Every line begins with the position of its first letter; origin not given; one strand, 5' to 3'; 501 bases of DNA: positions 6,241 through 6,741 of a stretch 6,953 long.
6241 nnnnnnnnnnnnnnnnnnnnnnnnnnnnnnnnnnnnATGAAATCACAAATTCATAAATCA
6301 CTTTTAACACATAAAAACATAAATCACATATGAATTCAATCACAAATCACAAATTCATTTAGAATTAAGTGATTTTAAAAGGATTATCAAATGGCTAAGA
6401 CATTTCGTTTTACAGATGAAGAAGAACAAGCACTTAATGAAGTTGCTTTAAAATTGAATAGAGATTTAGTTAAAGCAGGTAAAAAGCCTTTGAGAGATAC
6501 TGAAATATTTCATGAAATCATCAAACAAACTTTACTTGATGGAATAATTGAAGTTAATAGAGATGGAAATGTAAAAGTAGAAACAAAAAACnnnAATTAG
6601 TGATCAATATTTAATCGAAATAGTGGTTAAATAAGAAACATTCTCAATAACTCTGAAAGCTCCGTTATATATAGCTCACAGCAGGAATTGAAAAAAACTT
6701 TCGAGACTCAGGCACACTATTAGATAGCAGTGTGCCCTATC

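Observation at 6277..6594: RHH regulator facing an array of AATCAC[A/T] heptads that match the omega-repressor operator consensus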

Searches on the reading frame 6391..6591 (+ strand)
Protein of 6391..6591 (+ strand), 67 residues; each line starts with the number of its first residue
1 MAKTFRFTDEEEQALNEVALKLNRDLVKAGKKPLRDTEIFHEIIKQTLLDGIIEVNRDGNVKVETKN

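Call 6: search_protein_families(library=pfam, proteins=[window:6391-6591:+], max_evalue=1)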
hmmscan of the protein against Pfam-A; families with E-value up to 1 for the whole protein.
window:6391-6591:+ (67 aa): 1 family
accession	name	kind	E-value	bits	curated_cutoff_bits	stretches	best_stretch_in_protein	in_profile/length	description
PF24227.1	DUF7443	-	0.084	12.9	27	1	3-35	25-56/58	Domain of unknown function (DUF7443)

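Call 8: search_protein_families(library=phrogs, proteins=[window:6391-6591:+], max_evalue=1)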
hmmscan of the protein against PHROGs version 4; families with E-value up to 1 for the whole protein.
window:6391-6591:+ (67 aa): 4 families
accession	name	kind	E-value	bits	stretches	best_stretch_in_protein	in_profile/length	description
phrog_5642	-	unknown function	1.9e-23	83.3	1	1-65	5-67/68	-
phrog_5219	-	unknown function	0.035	15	1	1-48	1-44/63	-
phrog_303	-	unknown function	0.053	14.5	1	4-46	20-64/101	-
phrog_4085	-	unknown function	0.12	13.7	1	1-28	1-28/77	-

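Call 9: search_dna_similar(query=window:6391-6591:+, collection=phages, mode=protein, max_evalue=0.01, max_rows=40)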
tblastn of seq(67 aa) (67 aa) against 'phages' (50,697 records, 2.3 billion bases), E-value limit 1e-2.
Records with a match: 4; places in all: 4; records where one place covers at least 80% of the query: 4.
Best place of each record, by identity: <60% 4.
By first word of the organism name: Dulem 4.
By host as written in the record: Varecia variegata 4.
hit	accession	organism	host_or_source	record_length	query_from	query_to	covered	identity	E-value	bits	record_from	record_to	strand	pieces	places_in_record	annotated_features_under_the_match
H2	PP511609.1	Dulem virus 62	Varecia variegata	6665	1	67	100%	49.3%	2e-15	74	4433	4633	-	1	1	hypothetical protein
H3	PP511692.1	Dulem virus 62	Varecia variegata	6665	1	67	100%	49.3%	2e-15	74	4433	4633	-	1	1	hypothetical protein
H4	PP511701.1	Dulem virus 62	Varecia variegata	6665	1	67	100%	49.3%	2e-15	74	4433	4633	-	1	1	hypothetical protein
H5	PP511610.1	Dulem virus 63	Varecia variegata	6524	3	63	91%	47.5%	9e-12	63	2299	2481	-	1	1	hypothetical protein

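Call 10: find_homologous_proteins(query=window:6391-6591:+)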
Query seq(67 aa) (67 aa): 130 proteins with E <= 0.001 among 131 candidates; the best 120 are listed.
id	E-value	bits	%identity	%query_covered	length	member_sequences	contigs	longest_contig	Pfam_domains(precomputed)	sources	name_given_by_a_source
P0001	9.4e-35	134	97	100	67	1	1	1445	-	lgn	-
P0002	1.8e-34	133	97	100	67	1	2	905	-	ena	-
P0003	9.9e-34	131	94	100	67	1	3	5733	-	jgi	-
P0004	3.6e-33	129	96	100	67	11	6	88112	-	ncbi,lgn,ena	-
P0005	7.3e-33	128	90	100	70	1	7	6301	-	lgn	-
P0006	7.3e-33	128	90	100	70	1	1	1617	-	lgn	-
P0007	1.7e-32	127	94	100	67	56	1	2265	-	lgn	-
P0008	1.8e-32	127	88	100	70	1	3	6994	-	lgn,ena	-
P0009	2.4e-32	127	93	100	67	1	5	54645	-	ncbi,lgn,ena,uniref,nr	ncbi:hypothetical protein [Acinetobacter colistiniresistens]|uniref:hypothetical protein n=1 Tax=Aci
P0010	2.4e-32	127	93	100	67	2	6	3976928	-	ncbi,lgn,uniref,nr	ncbi:hypothetical protein [Acinetobacter seifertii]|uniref:Uncharacterized protein n=1 Tax=Acinetoba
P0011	2.6e-32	126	90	100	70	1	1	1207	-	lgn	-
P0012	3.2e-32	126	94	100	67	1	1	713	-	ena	-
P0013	3.8e-32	126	91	100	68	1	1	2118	-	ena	-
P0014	4.2e-32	126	91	99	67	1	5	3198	-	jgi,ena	jgi:site-specific DNA-adenine methylase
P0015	4.5e-32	126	92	99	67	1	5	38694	-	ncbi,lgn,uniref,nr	ncbi:hypothetical protein WAI61_18140 [Acinetobacter baumannii]|uniref:hypothetical protein n=1 Tax=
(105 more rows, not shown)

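Call 11: get_annotated_region(hit=H2, flank=3500)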
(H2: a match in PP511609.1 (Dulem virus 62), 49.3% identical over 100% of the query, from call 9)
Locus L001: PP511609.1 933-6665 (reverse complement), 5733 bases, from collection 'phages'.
description: Dulem virus 62 isolate Duke_24SS_13, complete genome.
organism: Dulem virus 62 (NCBI taxid 3145773)
taxonomy: Viruses; Monodnaviria; Loebvirae; Hofneiviricota; Faserviricetes; Tubulavirales; Inoviridae; Inovirus
host: Varecia variegata; source: saliva; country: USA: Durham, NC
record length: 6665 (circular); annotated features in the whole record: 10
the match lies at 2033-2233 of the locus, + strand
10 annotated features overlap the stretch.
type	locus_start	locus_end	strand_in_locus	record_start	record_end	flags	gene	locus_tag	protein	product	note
CDS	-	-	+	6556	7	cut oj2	-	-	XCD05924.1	hypothetical protein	-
CDS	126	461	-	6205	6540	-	-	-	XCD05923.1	hypothetical protein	-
CDS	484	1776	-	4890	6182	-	-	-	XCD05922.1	replication protein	-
CDS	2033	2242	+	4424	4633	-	-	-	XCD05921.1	hypothetical protein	-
CDS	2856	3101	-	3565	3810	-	-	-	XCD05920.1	hypothetical protein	-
CDS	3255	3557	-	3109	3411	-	-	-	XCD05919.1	hypothetical protein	-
CDS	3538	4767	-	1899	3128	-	-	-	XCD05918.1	tspb protein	neisseria meningitidis tspb protein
CDS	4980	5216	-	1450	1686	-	-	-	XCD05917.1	hypothetical protein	-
CDS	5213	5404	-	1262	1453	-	-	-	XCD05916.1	hypothetical protein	-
CDS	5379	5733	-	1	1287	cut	-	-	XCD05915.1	ZOT protein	-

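Call 12: get_annotated_region(hit=H5, flank=3500)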
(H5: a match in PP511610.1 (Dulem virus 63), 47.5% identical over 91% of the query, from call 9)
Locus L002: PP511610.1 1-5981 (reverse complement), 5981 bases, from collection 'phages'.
description: Dulem virus 63 isolate Duke_24SS_14, complete genome.
organism: Dulem virus 63 (NCBI taxid 3145774)
taxonomy: Viruses; Monodnaviria; Loebvirae; Hofneiviricota; Faserviricetes; Tubulavirales; Inoviridae; Inovirus
host: Varecia variegata; source: saliva; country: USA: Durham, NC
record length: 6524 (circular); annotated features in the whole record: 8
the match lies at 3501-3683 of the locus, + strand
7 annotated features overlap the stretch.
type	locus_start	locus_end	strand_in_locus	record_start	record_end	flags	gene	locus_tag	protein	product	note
CDS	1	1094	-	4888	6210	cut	-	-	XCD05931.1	tspb protein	neisseria meningitidis tspb protein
CDS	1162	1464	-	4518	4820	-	-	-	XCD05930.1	hypothetical protein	-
CDS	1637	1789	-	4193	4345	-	-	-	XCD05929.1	hypothetical protein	-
CDS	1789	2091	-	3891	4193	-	-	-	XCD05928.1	hypothetical protein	-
CDS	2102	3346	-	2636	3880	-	-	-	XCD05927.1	replication protein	-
CDS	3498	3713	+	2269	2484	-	-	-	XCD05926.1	hypothetical protein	-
CDS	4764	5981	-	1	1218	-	-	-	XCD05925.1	ZOT protein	-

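Call 13: find_related_loci(query=window:6391-6591:+, collection=viral_contigs, flank=3000)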
Query seq(67 aa) (67 aa) in viral_contigs; peptide patterns used: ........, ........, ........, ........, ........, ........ (x = any residue, [..] = any of these).
62 stretches matched a pattern; 35 encode a relative of the query (tblastn E <= 1e-3); 35 distinct loci.
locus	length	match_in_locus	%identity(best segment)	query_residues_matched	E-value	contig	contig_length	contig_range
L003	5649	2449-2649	100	1-67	8e-41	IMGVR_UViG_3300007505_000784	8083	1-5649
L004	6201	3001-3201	99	1-67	5e-40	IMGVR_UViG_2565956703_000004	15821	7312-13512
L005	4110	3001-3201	94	1-67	2e-39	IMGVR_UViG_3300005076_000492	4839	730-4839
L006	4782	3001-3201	94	1-67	6e-39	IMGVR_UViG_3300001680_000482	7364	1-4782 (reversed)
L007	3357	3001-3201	94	1-67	6e-39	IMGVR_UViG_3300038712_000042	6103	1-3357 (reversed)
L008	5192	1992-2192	94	1-67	2e-38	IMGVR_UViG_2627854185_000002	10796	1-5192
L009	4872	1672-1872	90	1-67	7e-38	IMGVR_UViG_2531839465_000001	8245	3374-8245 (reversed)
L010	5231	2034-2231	94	1-66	1e-37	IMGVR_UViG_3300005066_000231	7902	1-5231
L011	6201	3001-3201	91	1-67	1e-37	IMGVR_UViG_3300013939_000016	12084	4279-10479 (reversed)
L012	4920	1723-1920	89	1-66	4e-37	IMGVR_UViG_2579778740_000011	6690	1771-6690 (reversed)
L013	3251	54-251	89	1-66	4e-37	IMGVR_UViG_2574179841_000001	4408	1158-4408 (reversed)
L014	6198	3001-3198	89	1-66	4e-37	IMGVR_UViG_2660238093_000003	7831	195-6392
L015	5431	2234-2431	89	1-66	4e-37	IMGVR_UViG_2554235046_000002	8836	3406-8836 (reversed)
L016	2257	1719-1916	89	1-66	4e-37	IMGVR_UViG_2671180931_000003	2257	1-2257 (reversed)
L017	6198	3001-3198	89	1-66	4e-37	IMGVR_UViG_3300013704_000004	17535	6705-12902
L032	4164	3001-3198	88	1-66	6e-36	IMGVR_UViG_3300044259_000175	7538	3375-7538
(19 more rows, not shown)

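Call 17: find_homologous_proteins(query=A1, max_evalue=0.01)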
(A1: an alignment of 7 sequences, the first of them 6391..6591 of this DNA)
Query A1 (7 sequences) (67 aa, profile of the alignment): 210 proteins with E <= 0.01 among 1165 candidates; the best 120 are listed.
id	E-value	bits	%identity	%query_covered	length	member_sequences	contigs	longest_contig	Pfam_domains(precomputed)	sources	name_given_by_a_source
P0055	1.2e-34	136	85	100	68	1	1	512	-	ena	-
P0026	1.4e-34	136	89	99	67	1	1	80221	-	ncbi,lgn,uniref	ncbi:hypothetical protein [Acinetobacter ursingii]|uniref:hypothetical protein n=1 Tax=Acinetobacter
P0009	1.4e-34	136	93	100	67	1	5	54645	-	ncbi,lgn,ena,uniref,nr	ncbi:hypothetical protein [Acinetobacter colistiniresistens]|uniref:hypothetical protein n=1 Tax=Aci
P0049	1.4e-34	136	89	99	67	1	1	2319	-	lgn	-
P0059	1.6e-34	135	88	99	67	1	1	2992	-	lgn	-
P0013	1.7e-34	135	91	100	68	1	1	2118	-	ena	-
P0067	2.3e-34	135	88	99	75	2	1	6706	-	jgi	jgi:site-specific DNA-adenine methylase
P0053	2.6e-34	135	85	100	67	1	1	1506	-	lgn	-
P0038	3.0e-34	135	88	99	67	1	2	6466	-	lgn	-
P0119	3.0e-34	135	73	100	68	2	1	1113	-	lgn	-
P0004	3.8e-34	134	96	100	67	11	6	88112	-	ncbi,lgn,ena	-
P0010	3.8e-34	134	93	100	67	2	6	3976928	-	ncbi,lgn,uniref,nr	ncbi:hypothetical protein [Acinetobacter seifertii]|uniref:Uncharacterized protein n=1 Tax=Acinetoba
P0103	4.5e-34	134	79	99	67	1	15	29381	-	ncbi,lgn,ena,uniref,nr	ncbi:hypothetical protein N5J44_17985 [Acinetobacter ursingii]|uniref:hypothetical protein n=1 Tax=A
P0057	4.5e-34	134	88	99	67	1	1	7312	-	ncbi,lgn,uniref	ncbi:hypothetical protein ACJBLB_14555 [Acinetobacter junii]|uniref:hypothetical protein n=1 Tax=Aci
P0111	4.9e-34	134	77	99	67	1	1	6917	-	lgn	-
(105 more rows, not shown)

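Call 24: predict_structure(alignment_id=A2)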
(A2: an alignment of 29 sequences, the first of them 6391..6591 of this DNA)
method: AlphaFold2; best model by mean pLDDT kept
length: 67 residues; sequences in the alignment: 29
mean_pLDDT: 83.2   pTM: 0.52
mean pLDDT of the five models: 83.2, 70.9, 70.5, 66.8, 60.7
residues with pLDDT >= 90: 16; 70-90: 46; 50-70: 3; < 50: 2
segments of 3 or more residues with pLDDT < 50: none
pLDDT, mean of each block of 10 residues (from residue 1): 71 88 92 86 81 85 78
secondary structure, 60 per line:
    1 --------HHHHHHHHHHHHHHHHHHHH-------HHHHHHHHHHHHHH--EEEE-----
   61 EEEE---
elements in order: H9-28 H36-49 E52-55 E61-64

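Call 25: search_solved_structures(query=A2, max_evalue=10, show_alignments=5)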
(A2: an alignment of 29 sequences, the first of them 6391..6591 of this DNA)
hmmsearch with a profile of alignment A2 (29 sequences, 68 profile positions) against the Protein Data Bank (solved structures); distinct sequences matched with E-value up to 10: 2.
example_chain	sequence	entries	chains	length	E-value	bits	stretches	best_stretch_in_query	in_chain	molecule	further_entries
5h78_A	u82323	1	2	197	0.2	15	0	20-46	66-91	cAMP-dependent protein kinase type II-alpha regulatory subunit,DHR14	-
1nr3_A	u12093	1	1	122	1.9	11.8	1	41-64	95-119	DNA-binding protein tfx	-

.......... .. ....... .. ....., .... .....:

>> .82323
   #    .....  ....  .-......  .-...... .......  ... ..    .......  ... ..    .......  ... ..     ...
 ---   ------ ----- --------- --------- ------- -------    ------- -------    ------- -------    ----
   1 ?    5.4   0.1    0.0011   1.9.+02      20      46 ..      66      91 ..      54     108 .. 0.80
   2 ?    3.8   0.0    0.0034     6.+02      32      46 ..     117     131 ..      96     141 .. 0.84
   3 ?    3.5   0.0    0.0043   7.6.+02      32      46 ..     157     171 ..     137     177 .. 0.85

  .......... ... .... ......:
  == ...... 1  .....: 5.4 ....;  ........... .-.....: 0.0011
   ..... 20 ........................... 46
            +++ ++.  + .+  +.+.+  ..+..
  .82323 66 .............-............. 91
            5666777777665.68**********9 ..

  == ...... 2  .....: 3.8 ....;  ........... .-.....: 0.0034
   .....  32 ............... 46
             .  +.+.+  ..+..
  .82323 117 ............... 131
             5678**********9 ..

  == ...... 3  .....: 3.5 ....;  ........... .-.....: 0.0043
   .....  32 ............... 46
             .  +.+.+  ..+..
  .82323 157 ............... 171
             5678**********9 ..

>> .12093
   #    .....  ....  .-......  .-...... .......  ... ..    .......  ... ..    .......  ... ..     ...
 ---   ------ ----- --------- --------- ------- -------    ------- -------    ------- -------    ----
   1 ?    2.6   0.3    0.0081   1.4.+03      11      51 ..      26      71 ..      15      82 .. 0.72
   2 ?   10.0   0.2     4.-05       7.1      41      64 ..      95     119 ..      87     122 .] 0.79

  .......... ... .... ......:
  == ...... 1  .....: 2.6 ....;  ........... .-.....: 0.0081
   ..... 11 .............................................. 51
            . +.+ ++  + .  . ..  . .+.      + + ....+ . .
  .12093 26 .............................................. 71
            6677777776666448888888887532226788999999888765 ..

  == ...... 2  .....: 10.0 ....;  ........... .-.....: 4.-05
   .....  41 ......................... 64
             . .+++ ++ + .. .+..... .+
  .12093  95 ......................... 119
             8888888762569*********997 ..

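Call 27: search_protein_representatives(alignment_id=A2)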
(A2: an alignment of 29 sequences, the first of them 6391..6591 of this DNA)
Query: 29 sequences, 68 profile positions. Proteins with E-value up to 0.001 (for the whole library): 62; up to 1e-10: 10; up to 1e-30: 1. The best 62 are listed.
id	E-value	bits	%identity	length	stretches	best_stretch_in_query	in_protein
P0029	7.3e-37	141.4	-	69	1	1-67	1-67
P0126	8.1e-29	115.6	-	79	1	1-67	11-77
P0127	1.9e-25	104.8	-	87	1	1-65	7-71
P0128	3.7e-24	100.7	-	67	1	1-65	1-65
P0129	6.1e-19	83.9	-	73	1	3-65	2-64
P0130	3.9e-14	68.6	-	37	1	1-34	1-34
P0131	1.6e-11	60.2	-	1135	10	12-36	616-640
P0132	1.7e-11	60.1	-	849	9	18-35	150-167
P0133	9.0e-11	57.8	-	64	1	1-63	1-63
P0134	9.4e-11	57.7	-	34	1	1-29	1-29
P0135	2.3e-10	56.5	-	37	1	29-64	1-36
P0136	2.1e-08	50.2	-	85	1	1-64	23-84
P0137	3.1e-08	49.7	-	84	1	1-48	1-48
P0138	3.3e-08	49.6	-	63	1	1-56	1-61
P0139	3.5e-08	49.5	-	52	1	1-46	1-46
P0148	7.4e-07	45.2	-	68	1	3-64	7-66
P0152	1.6e-06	44.2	-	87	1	1-60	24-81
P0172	1.7e-04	37.6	-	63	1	2-63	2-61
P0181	4.2e-04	36.4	-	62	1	1-63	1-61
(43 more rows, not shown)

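Call 29: fold_search(model_id=the predicted structure, library=pdb)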
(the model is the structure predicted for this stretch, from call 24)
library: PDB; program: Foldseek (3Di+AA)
matches with E <= 10: 339; with E <= 0.001: 0
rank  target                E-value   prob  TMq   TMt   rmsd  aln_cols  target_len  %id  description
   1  5vkd_A                1.2e+00  0.23  0.32  0.22  11.0        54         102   17  Crystal structure of C-terminal domain of Ebola (Bundibugyo) nucleoprotein in complex with Fab fragment (released 2018-04-25)
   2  5v8w_F                1.2e+00  0.21  0.24  0.19   7.5        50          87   22  Crystal structure of human Integrator IntS9-IntS11 CTD complex (released 2017-04-12)
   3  6u55_B                1.7e+00  0.08  0.25  0.19  12.7        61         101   15  Anti-Zaire ebolavirus Nucleoprotein Single Domain Antibody Zaire E (ZE) Complexed with Sudan ebolavirus Nucleoprotein  (released 2019-11-06)
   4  1p65_A                1.8e+00  0.15  0.24  0.28  10.5        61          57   13  Crystal structure of the nucleocapsid protein of porcine reproductive and respiratory syndrome virus (PRRSV) (released 2003-11-25)
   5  3mu6_A                1.8e+00  0.10  0.25  0.23  12.6        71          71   14  Inhibiting the Binding of Class IIa Histone Deacetylases to Myocyte Enhancer Factor-2 by Small Molecules (released 2011-11-02)
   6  2dlb_A                2.0e+00  0.20  0.25  0.24   5.5        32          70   16  X-ray Crystal Structure of Protein yopT from Bacillus subtilis. Northeast Structural Genomics Consortium Target SR412 (released 2006-04-25)
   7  5v8w_H                2.0e+00  0.15  0.24  0.17   7.6        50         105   22  Crystal structure of human Integrator IntS9-IntS11 CTD complex (released 2017-04-12)
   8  1b77_A                2.0e+00  0.11  0.24  0.10   6.3        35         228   31  BUILDING A REPLISOME STRUCTURE FROM INTERACTING PIECES: A SLIDING CLAMP COMPLEXED WITH AN INTERACTION PEPTIDE FROM DNA (released 1999-02-08)
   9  2w1t_A                2.1e+00  0.21  0.22  0.10   4.1        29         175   28  Crystal Structure of B. subtilis SpoVT (released 2008-11-18)
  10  8rd3_B                2.1e+00  0.16  0.27  0.10   3.1        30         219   23  Crystal structure of Saccharomyces cerevisiae Nmd4 protein bound to Upf1 helicase domain (released 2024-08-14)
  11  3blz_A                2.3e+00  0.13  0.32  0.19  11.7        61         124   23  Crystal structure of a ntf2-like protein of unknown function (sbal_0622) from shewanella baltica os155 at 1.75 A resol (released 2007-12-25)
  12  5v8w_D                2.4e+00  0.23  0.24  0.16   5.1        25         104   32  Crystal structure of human Integrator IntS9-IntS11 CTD complex (released 2017-04-12)
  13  5w2b_A                2.4e+00  0.16  0.31  0.22  10.1        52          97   19  Crystal structure of C-terminal domain of Ebola (Reston) nucleoprotein in complex with Fab fragment (released 2018-06-13)
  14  1z9h_A                2.4e+00  0.15  0.23  0.07   3.9        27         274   30  Microsomal prostaglandin E synthase type-2 (released 2005-05-17)
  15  2nqv_A                2.4e+00  0.15  0.20  0.04   2.4        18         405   33  MoeA D228A (released 2007-01-16)
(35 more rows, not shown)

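Call 33: search_protein_families(library=pfam, alignment_id=A3, max_evalue=1)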
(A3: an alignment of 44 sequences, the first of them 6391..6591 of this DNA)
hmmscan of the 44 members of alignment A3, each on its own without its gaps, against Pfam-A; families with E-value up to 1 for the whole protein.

A. member 1, window:6391-6591:+ (67 aa): 1 family
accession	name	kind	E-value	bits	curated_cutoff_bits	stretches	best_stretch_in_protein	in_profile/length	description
PF24227.1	DUF7443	-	0.084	12.9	27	1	3-35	25-56/58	Domain of unknown function (DUF7443)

B. families by the number of members that match (of 44 scanned): 34 families (the first 25 are shown)
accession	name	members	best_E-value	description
PF09106.17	SelB-wing_2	3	0.0053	Elongation factor SelB, winged helix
PF21983.2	NikA-like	3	0.011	Mobilization protein NikA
PF19807.5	DUF6290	2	0.022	Family of unknown function (DUF6290)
PF16508.11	NIBRIN_BRCT_II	2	0.042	Second BRCT domain on Nijmegen syndrome breakage protein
PF22786.2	Tag1_C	2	0.045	Tag1 C-terminal domain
PF20949.2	Flu_PB2_3rd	1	0.0014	Influenza RNA polymerase PB2 middle domain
PF18274.6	V_ATPase_prox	1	0.0023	Vacuolar ATPase Subunit I N-terminal proximal lobe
PF15446.12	zf-PHD-like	1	0.0028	PHD/FYVE-zinc-finger like domain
PF01393.25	Chromo_shadow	1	0.0064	Chromo shadow domain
PF20582.4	UPF0758_N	1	0.0067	UPF0758 N-terminal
PF22487.1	CRASP-2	1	0.0096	Complement regulator-acquiring surface protein 2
PF20031.4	DUF6437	1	0.019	Family of unknown function (DUF6437)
PF01991.23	vATP-synt_E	1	0.033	ATP synthase (E/31 kDa) subunit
PF02185.22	HR1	1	0.044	Hr1 repeat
PF08890.17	Phage_TAC_5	1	0.061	Phage XkdN-like tail assembly chaperone protein, TAC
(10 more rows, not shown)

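Call 35: search_solved_structures(query=A3, max_evalue=10, show_alignments=4)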
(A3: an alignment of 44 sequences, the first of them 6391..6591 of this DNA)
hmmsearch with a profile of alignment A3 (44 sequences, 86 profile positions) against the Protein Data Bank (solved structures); distinct sequences matched with E-value up to 10: 4.
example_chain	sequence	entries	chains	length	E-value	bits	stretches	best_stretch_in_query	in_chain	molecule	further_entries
2ba3_A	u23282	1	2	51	0.35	13.8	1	9-37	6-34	NikA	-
9x8z_B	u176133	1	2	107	0.73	12.8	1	9-42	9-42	PqqD family protein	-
5yix_A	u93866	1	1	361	1.4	11.9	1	18-48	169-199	RNA polymerase sigma factor RpoD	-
7ye1_F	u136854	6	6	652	7.9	9.5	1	18-48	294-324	RNA polymerase sigma factor RpoD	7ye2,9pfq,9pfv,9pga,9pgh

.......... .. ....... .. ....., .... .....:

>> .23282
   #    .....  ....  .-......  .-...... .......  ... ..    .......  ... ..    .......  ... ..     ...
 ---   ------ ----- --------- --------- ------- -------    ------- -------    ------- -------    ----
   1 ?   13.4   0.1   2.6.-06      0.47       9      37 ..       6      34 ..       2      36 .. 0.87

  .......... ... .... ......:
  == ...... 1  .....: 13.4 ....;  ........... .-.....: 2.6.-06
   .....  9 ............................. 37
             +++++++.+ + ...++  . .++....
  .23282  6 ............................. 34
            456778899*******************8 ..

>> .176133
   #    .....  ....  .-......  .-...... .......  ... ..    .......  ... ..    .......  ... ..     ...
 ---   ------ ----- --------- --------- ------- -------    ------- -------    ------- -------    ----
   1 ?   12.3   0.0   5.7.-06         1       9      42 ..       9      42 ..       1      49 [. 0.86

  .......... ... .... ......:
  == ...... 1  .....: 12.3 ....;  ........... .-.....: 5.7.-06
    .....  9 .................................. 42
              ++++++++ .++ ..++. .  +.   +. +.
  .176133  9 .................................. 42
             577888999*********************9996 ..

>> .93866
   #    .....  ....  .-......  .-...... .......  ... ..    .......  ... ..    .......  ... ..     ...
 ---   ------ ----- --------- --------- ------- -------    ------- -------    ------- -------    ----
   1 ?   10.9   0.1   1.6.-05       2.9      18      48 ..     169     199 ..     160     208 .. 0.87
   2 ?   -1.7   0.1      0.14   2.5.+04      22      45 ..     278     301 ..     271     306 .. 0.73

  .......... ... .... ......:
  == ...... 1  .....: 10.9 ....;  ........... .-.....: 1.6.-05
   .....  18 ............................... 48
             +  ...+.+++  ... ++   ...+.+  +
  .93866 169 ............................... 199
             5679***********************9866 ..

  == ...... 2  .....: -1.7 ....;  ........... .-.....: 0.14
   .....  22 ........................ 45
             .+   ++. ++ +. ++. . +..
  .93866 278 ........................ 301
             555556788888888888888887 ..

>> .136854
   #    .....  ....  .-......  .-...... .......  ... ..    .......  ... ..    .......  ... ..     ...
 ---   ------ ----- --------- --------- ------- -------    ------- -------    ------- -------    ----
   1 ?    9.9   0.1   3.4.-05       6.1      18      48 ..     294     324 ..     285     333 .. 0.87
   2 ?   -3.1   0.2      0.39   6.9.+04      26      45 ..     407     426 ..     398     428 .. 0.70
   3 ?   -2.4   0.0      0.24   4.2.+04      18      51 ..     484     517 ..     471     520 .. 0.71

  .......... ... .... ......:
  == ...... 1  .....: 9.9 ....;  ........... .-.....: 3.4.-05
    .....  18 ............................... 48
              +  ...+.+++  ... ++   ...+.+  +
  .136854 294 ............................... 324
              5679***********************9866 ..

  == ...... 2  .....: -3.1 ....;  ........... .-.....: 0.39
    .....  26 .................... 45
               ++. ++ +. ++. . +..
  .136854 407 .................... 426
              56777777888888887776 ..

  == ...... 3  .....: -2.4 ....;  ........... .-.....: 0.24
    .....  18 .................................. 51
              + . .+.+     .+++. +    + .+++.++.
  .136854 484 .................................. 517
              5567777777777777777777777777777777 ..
